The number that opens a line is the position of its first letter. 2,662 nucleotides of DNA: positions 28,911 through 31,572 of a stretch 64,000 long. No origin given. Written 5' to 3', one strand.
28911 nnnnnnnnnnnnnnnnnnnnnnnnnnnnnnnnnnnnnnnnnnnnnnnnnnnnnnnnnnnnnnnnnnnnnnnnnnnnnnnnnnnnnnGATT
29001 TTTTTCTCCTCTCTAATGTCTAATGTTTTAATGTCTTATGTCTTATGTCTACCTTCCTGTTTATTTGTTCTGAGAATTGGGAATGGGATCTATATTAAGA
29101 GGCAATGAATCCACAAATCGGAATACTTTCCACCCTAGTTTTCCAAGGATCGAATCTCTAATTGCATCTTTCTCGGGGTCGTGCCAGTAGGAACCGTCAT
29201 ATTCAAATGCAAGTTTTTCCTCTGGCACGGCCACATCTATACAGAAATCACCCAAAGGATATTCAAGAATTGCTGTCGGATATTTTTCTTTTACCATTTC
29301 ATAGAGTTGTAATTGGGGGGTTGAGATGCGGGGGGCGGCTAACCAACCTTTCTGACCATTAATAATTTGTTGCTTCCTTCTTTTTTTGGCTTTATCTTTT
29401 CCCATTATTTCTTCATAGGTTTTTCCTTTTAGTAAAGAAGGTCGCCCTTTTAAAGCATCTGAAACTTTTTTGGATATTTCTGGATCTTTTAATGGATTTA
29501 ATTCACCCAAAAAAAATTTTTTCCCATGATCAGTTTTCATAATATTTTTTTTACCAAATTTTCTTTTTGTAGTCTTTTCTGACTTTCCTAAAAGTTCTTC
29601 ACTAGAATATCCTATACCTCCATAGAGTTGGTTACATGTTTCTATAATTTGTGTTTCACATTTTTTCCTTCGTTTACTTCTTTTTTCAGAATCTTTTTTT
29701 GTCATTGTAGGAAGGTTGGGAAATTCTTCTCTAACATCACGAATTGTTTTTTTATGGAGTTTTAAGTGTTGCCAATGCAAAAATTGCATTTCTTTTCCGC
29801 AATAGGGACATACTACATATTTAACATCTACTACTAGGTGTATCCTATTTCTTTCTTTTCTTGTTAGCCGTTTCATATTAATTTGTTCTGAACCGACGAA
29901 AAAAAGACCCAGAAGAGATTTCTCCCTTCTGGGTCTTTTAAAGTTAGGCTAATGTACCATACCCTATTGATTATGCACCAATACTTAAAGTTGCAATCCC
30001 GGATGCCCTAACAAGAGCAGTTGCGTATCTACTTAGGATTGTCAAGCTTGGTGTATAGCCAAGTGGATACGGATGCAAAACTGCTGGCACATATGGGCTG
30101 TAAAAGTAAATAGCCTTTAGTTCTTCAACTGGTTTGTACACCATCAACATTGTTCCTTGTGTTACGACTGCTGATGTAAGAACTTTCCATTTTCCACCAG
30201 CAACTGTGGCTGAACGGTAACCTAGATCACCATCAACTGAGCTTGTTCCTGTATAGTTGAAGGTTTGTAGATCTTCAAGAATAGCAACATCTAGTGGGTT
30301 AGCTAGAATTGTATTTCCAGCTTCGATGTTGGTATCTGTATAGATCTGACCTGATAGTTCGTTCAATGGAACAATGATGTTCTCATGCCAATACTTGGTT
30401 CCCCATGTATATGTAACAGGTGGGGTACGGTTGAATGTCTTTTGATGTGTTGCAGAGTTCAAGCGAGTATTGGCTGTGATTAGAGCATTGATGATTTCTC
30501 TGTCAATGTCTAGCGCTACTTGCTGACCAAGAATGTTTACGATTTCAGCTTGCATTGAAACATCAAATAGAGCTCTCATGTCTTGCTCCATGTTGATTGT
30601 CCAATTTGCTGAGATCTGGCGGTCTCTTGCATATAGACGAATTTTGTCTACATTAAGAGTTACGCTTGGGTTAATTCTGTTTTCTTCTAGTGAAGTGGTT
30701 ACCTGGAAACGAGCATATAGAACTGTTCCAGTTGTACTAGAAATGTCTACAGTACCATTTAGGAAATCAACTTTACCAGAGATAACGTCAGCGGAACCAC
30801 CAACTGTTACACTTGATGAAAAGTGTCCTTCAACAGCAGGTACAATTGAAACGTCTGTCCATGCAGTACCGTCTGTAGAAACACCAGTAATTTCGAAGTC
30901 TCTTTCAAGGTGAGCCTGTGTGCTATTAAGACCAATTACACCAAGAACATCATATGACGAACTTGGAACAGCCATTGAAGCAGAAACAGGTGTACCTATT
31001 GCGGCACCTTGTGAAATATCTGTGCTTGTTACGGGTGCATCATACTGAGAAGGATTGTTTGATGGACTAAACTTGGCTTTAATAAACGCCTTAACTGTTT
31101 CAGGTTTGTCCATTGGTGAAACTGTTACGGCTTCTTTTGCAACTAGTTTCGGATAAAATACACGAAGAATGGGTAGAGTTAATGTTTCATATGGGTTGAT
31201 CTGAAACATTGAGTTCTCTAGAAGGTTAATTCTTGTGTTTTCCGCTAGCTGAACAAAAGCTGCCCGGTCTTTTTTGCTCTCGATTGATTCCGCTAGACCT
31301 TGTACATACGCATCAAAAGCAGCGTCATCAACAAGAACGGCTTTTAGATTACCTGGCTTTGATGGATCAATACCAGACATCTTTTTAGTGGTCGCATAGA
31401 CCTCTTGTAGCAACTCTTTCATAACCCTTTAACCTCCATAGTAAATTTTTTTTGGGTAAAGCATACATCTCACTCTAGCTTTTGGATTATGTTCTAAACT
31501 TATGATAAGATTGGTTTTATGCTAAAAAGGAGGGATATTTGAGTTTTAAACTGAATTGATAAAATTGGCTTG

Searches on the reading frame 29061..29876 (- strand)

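Call 10: search_protein_families(library=pfam, proteins=[window:29061-29876:-], max_evalue=0.01)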
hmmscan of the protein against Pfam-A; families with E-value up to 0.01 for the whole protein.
window:29061-29876:- (271 aa): 3 families
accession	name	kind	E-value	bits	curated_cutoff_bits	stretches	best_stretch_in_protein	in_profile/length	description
PF04480.18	DUF559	-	6.9e-07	29.6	20.6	1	206-256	39-90/109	Protein of unknown function (DUF559)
PF18741.7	MTES_1575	-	5.3e-06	26.9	38.2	1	191-255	5-77/96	REase_MTES_1575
PF05443.17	ROS_MUCR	-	0.0085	16.6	25.4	1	15-72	59-119/123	ROS/MUCR transcriptional regulator protein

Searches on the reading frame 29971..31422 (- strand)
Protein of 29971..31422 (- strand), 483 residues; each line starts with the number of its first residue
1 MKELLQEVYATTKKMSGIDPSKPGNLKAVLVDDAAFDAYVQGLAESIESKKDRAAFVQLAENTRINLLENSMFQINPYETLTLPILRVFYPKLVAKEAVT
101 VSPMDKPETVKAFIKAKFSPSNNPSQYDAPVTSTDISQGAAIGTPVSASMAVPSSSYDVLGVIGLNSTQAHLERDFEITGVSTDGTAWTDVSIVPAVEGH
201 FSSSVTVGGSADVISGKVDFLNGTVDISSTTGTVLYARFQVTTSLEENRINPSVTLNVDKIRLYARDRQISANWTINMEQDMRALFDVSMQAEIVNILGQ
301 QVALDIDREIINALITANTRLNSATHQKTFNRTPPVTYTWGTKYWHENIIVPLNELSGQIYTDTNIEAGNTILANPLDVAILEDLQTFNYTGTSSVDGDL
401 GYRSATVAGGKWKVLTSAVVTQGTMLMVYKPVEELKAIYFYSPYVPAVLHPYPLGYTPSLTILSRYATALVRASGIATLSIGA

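Call 10: search_protein_families(library=pfam, proteins=[window:29971-31422:-], max_evalue=0.01)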
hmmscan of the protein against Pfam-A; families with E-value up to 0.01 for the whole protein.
window:29971-31422:- (483 aa): 1 family
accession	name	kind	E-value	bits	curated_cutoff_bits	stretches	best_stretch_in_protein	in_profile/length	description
PF07068.17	Gp23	-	3.1e-33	116.1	24.4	1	82-470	8-350/376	Major capsid protein Gp23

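Call 11: search_dna_similar(query=window:29971-31422:-, collection=phages, mode=protein, max_rows=15)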
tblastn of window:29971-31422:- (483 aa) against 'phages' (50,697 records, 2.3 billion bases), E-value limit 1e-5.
Records with a match: 1816; places in all: 1817; records where one place covers at least 80% of the query: 138.
Best place of each record, by identity: <60% 1816.
By first word of the organism name: Escherichia 606; Klebsiella 287; Synechococcus 157; Aeromonas 83; Shigella 83; Acinetobacter 69; Vibrio 60; Enterobacter 55; Enterobacteria 49; Yersinia 35; and 51 more.
By host as written in the record: Escherichia coli 264; - 241; Klebsiella pneumoniae 96; Synechococcus 34; Escherichia coli B 28; Aeromonas salmonicida 27; Escherichia coli O157:H7 25; Synechococcus sp. 23; and 438 more.
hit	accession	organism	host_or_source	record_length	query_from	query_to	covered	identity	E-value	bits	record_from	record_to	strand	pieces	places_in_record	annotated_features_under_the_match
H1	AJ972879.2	Yersinia phage phiR1-37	Yersinia enterocolitica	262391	29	466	91%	25.6%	7e-19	96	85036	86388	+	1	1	g135: structural protein sp46 precursor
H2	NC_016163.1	Yersinia phage phiR1-37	Yersinia enterocolitica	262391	29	466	91%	25.6%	7e-19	96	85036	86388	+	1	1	g135: major head protein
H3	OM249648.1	Vibrio phage phiKT1024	Vibrio sp.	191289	36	467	89%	25.4%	7e-16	87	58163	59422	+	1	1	major capsid protein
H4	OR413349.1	Vibrio phage pv27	Vibrio parahaemolyticus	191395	36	467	89%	25.4%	7e-16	87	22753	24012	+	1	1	major head protein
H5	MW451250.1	Vibrio phage phiTY18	Vibrio parahaemolyticus TY18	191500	36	467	89%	25.4%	7e-16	87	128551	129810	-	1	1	record has no annotation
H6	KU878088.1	Bacillus phage AR9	Bacillus subtilis subsp. subtilis 168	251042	29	452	88%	24.8%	3e-18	94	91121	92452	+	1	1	precursor of major head subunit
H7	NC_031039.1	Bacillus phage AR9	Bacillus subtilis subsp. subtilis 168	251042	29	452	88%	24.8%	3e-18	94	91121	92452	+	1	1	major head protein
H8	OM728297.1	Bacillus phage vB_BsuM-Goe21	Bacillus subtilis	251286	29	452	88%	24.8%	3e-18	94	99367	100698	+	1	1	hypothetical protein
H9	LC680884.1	Bacillus phage PBS1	Bacillus subtilis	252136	29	452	88%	24.8%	3e-18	94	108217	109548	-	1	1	hypothetical protein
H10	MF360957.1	Bacillus phage PBS1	Bacillus subtilis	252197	29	452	88%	24.8%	3e-18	94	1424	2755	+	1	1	3: major capsid protein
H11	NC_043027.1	Bacillus phage PBS1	Bacillus subtilis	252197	29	452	88%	24.8%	3e-18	94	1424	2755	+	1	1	3: major head protein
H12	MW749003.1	Bacillus phage vB_BspM_Internexus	Bacillus sp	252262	29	452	88%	24.8%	3e-18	94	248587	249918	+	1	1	putative precursor of major head subunit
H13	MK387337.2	Vibrio phage Va1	Vibrio alginolyticus NBRC 15630 = ATCC ...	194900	52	467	86%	24.7%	1e-13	80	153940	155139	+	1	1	major capsid protein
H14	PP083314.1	Vibrio phage VB_VaC_SRILMA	Vibrio alginolyticus CECT 521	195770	52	467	86%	24.7%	1e-13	80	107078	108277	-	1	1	major head protein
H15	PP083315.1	Vibrio phage VB_VaC_TDDLMA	Vibrio alginolyticus CECT 521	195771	52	467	86%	24.7%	1e-13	80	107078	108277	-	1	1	major head protein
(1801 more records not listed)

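Call 17: find_related_loci(query=window:29971-31422:-, collection=viral_contigs, flank=10000)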
Query window:29971-31422:- (483 aa) in viral_contigs; peptide patterns used: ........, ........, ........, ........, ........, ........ (x = any residue, [..] = any of these).
34 stretches matched a pattern; 32 encode a relative of the query (tblastn E <= 1e-3); 30 distinct loci.
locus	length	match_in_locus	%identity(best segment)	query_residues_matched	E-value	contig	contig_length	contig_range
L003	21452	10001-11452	87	1-483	0e+0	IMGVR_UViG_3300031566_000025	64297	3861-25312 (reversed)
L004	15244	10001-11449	84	1-483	0e+0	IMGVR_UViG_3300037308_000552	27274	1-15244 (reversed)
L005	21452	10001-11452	81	1-483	0e+0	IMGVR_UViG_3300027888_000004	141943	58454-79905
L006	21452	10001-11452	81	1-483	0e+0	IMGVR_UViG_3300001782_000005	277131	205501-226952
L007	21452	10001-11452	81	1-483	0e+0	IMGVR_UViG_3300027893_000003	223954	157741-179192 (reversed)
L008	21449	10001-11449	79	1-483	0e+0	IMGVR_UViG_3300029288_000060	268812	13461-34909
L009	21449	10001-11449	78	1-483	0e+0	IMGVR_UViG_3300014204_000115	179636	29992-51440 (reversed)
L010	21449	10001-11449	78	1-483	0e+0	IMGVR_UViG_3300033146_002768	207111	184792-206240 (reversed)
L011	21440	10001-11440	77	2-481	0e+0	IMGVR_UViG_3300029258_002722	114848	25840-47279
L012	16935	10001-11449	76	1-483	0e+0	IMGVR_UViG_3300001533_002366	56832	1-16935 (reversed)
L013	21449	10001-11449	77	1-483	0e+0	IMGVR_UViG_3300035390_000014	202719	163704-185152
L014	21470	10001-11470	77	1-483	0e+0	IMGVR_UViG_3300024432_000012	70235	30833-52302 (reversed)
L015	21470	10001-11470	77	1-483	0e+0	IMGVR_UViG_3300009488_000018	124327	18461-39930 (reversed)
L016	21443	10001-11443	76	1-481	0e+0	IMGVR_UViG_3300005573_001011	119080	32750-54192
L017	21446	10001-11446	72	1-483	0e+0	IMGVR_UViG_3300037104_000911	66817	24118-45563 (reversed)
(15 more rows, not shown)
